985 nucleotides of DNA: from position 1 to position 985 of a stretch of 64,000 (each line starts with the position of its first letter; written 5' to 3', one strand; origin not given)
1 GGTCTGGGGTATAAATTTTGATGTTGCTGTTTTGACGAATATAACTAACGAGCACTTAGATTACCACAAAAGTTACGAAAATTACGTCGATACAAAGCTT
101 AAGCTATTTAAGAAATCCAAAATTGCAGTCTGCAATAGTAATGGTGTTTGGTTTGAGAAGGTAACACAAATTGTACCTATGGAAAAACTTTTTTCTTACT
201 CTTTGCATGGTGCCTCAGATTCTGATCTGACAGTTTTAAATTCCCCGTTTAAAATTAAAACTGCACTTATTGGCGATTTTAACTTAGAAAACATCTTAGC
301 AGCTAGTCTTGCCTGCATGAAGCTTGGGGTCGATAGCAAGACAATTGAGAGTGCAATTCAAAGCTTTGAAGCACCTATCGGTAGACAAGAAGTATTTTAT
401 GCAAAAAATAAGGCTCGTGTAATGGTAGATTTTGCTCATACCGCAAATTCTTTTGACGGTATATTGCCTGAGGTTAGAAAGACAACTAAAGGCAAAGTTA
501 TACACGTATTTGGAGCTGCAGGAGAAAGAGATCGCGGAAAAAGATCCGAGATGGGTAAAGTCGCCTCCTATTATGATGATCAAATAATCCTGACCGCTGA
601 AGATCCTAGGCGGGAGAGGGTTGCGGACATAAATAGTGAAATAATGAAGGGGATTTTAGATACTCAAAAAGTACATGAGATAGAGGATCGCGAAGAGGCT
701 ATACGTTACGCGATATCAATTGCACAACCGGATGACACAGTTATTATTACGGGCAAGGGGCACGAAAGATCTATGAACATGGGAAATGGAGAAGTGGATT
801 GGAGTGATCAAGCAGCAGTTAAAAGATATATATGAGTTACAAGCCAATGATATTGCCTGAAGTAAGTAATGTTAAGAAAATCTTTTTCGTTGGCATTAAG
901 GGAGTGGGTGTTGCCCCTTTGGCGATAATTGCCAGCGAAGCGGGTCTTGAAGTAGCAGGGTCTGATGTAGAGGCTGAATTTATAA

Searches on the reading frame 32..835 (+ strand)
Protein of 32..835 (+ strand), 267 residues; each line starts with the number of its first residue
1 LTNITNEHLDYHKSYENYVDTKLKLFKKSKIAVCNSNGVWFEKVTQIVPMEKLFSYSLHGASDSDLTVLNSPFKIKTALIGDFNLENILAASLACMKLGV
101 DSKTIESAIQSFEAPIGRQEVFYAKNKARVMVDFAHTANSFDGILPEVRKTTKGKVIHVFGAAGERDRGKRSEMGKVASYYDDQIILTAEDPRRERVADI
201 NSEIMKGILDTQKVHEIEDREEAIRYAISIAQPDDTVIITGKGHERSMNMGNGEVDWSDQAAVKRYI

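Call 60: search_protein_families(library=pfam, proteins=[window:32-835:+], max_evalue=0.001)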
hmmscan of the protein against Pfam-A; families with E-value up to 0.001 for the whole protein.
window:32-835:+ (267 aa): 2 families
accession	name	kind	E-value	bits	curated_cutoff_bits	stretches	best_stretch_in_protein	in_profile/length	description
PF02875.26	Mur_ligase_C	-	1.6e-28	100.6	28.4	1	117-243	1-127/127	Mur ligase, glutamate ligase domain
PF08245.18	Mur_ligase_M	-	2.9e-15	57.2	24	1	1-94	85-199/200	Mur ligase middle domain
